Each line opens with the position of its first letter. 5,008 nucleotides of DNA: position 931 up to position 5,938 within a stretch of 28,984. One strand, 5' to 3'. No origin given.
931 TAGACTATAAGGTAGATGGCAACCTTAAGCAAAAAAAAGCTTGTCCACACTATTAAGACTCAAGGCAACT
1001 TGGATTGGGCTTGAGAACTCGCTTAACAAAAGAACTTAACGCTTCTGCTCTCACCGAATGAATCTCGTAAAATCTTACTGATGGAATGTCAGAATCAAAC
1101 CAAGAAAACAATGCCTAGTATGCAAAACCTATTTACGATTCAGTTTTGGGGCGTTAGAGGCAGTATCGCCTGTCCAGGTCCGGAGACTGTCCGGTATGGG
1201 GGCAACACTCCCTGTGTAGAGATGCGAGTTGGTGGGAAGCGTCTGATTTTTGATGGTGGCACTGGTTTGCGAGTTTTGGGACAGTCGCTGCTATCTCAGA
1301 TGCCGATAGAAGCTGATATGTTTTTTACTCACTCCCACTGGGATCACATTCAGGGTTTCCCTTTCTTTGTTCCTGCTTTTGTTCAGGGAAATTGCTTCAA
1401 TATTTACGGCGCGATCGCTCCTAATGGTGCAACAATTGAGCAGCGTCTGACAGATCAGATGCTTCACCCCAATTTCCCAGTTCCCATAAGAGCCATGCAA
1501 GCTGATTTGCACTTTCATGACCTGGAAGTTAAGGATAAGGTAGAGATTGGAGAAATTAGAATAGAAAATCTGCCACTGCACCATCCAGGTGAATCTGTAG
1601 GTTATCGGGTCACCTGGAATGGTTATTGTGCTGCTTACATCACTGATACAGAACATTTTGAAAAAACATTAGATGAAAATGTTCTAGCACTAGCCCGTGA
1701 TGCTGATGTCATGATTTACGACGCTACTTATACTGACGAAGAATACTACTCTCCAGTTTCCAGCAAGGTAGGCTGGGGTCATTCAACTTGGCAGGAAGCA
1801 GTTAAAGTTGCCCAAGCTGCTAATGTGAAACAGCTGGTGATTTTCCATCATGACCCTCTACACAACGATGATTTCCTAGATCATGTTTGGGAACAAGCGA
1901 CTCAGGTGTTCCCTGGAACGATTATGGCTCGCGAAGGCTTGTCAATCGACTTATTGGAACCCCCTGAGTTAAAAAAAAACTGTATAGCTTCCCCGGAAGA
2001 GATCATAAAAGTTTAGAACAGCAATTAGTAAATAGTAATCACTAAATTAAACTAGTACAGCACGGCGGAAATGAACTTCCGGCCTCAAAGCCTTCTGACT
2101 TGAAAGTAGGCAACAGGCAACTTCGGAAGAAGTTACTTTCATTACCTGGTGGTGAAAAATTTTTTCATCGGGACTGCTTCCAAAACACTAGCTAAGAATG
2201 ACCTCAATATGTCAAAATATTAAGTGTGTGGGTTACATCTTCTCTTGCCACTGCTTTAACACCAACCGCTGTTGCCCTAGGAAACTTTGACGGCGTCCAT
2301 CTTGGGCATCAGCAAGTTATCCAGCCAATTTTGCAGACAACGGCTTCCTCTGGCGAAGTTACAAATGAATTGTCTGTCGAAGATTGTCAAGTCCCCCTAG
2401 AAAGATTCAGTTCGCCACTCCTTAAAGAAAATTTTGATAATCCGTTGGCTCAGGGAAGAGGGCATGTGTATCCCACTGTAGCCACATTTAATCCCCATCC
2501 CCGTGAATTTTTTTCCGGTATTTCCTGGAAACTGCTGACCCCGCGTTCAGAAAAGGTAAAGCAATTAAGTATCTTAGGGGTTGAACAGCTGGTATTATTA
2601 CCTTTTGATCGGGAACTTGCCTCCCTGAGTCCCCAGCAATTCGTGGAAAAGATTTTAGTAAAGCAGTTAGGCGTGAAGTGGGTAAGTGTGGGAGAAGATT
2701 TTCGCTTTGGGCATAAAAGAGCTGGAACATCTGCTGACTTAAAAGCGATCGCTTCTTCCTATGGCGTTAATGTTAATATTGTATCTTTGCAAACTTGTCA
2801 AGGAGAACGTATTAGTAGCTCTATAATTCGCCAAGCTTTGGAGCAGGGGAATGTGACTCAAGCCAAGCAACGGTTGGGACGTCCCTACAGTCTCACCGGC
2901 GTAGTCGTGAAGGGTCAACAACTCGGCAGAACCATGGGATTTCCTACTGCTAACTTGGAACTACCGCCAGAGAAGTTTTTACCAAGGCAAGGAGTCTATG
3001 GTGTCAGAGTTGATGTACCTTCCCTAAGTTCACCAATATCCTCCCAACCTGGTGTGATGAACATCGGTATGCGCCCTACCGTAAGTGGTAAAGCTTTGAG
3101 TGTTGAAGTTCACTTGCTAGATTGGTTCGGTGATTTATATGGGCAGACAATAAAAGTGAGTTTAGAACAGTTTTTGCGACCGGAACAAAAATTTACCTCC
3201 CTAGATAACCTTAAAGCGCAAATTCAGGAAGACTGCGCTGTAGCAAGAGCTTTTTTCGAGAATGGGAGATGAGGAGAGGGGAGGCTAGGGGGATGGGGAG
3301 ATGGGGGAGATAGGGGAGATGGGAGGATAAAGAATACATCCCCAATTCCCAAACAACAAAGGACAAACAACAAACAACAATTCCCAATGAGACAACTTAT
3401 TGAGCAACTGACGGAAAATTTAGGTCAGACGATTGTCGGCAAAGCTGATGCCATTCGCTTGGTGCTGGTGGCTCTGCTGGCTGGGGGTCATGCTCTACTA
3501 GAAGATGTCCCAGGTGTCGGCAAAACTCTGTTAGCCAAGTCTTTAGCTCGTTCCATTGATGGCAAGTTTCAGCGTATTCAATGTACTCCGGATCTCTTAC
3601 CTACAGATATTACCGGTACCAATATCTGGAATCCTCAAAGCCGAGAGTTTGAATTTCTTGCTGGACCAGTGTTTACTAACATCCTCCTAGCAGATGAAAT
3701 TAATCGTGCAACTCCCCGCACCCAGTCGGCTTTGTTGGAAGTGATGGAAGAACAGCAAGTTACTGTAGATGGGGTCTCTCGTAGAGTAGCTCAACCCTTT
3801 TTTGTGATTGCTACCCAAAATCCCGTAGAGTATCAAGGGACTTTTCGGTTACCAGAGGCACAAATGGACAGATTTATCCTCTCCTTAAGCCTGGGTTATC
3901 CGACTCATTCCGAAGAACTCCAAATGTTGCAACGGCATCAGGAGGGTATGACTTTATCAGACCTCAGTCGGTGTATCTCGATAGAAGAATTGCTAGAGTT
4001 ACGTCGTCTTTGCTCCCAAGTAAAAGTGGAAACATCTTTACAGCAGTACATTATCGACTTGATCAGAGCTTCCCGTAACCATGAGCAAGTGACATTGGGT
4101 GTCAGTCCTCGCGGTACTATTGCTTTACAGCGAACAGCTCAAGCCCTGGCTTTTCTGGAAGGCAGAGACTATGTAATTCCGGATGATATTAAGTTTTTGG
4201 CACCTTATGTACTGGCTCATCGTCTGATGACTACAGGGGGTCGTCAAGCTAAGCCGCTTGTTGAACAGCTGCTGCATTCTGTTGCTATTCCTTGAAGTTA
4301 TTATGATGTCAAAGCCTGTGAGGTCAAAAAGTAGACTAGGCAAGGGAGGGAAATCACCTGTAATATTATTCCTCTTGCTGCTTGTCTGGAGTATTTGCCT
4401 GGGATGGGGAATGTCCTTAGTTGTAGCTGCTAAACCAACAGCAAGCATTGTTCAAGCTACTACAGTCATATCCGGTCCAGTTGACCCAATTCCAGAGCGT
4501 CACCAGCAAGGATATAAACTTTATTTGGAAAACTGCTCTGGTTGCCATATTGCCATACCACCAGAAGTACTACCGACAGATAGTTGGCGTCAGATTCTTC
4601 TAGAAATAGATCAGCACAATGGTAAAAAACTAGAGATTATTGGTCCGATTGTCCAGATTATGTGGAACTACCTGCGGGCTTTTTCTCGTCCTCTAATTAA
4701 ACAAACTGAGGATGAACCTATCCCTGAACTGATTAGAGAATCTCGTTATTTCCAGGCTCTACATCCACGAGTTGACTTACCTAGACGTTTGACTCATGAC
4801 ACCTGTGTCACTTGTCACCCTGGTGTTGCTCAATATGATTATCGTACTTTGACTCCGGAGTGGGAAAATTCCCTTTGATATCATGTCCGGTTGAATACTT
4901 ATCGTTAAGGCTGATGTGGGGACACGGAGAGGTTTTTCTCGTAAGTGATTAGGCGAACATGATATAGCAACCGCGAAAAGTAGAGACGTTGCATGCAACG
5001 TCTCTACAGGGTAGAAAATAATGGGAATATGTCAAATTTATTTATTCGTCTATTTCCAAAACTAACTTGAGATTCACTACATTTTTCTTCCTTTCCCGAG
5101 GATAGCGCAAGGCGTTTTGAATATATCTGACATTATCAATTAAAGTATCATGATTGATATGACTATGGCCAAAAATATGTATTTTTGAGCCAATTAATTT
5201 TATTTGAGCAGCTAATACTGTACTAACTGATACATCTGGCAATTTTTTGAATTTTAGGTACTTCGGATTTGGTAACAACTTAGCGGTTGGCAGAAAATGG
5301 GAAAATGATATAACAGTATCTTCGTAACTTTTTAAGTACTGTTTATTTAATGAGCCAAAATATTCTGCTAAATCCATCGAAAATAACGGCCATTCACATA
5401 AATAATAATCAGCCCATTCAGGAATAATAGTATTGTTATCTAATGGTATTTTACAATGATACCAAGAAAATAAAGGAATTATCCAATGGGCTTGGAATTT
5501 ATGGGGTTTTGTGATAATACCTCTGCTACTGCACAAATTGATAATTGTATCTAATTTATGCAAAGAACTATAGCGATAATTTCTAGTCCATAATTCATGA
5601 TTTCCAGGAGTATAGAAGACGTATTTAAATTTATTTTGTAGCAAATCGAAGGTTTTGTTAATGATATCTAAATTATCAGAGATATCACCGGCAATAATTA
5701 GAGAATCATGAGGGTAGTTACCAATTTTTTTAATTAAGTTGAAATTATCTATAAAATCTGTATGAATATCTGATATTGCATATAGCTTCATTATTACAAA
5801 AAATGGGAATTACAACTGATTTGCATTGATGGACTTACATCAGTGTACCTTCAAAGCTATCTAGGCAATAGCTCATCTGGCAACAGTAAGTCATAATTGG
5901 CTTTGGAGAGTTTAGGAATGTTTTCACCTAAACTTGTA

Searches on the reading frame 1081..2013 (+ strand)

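Call 57: search_protein_families(library=pfam, proteins=[window:1081-2013:+], max_evalue=0.001)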
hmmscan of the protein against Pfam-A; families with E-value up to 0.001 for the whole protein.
window:1081-2013:+ (311 aa): 1 family
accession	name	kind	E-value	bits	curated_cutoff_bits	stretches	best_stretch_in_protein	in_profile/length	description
PF12706.13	Lactamase_B_2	-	1.4e-22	80.8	27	1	80-257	34-200/200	Beta-lactamase superfamily domain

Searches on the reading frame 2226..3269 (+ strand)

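Call 57: search_protein_families(library=pfam, proteins=[window:2226-3269:+], max_evalue=0.001)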
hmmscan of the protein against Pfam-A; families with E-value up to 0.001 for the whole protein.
window:2226-3269:+ (348 aa): 2 families
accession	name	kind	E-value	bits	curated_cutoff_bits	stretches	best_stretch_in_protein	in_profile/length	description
PF01687.23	Flavokinase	-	1.1e-45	155.3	19.6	1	217-344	1-124/124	Riboflavin kinase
PF06574.18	FAD_syn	-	1.9e-43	148.4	27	2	82-199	39-157/158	FAD synthetase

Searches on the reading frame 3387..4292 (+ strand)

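Call 57: search_protein_families(library=pfam, proteins=[window:3387-4292:+], max_evalue=0.001)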
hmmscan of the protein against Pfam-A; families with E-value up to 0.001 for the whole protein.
window:3387-4292:+ (302 aa): 9 families
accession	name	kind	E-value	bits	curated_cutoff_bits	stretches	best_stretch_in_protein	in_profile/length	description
PF07726.17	AAA_3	-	3.4e-63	211.8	27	1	35-165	1-131/131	ATPase family associated with various cellular activities (AAA)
PF17863.7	AAA_lid_2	-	2.3e-25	88.5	22.7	1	227-284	1-58/74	AAA lid domain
PF07728.20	AAA_5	-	3.8e-14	53.3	22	1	41-163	7-139/139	AAA domain (dynein-related subfamily)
PF00004.35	AAA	-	2.1e-07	31.9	21.2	1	41-148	6-113/131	ATPase family associated with various cellular activities (AAA)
PF20030.5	bpMoxR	-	5.2e-07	29.4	27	1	6-171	4-168/205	MoxR domain in the MoxR-vWA-beta-propeller ternary systems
PF01078.27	Mg_chelatase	-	2.2e-05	24.4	20.3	0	15-54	4-43/207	Magnesium chelatase, subunit ChlI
PF00493.29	MCM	-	3.5e-05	23.5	23.3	1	37-148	61-175/224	MCM P-loop domain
PF07724.20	AAA_2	-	0.00012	22.5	27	1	37-127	7-106/166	AAA domain (Cdc48 subfamily)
PF00158.32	Sigma54_activat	-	0.00096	19.3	20.2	0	99-145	96-142/168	Sigma-54 interaction domain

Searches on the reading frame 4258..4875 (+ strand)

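Call 57: search_protein_families(library=pfam, proteins=[window:4258-4875:+], max_evalue=0.001)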
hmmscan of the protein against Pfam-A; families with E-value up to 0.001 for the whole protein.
window:4258-4875:+ (206 aa): 2 families
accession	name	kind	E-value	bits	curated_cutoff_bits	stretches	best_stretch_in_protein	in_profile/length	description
PF09626.15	DHC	-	7.6e-24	85.4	22.2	1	89-195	1-116/116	Dihaem cytochrome c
PF13442.11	Cytochrome_CBB3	-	0.0003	21.5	27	0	82-98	3-19/68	Cytochrome C oxidase, cbb3-type, subunit III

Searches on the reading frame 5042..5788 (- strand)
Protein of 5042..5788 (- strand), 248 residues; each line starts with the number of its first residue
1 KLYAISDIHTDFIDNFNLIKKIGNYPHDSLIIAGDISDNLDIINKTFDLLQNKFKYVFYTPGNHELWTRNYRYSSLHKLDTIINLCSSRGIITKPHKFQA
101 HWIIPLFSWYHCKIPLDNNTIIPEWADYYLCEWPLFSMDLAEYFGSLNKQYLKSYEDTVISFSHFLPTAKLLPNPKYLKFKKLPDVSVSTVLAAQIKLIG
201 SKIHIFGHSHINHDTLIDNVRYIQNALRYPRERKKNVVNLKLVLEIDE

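Call 57: search_protein_families(library=pfam, proteins=[window:5042-5788:-], max_evalue=0.001)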
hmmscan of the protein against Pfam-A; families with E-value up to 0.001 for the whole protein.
window:5042-5788:- (248 aa): 2 families
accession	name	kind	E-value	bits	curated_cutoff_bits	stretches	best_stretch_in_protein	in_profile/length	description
PF00149.33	Metallophos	-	1.6e-10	42.2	21.5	1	2-211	3-190/191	Calcineurin-like phosphoesterase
PF12850.12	Metallophos_2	-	0.00066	20.1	27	0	2-74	3-68/154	Calcineurin-like phosphoesterase superfamily domain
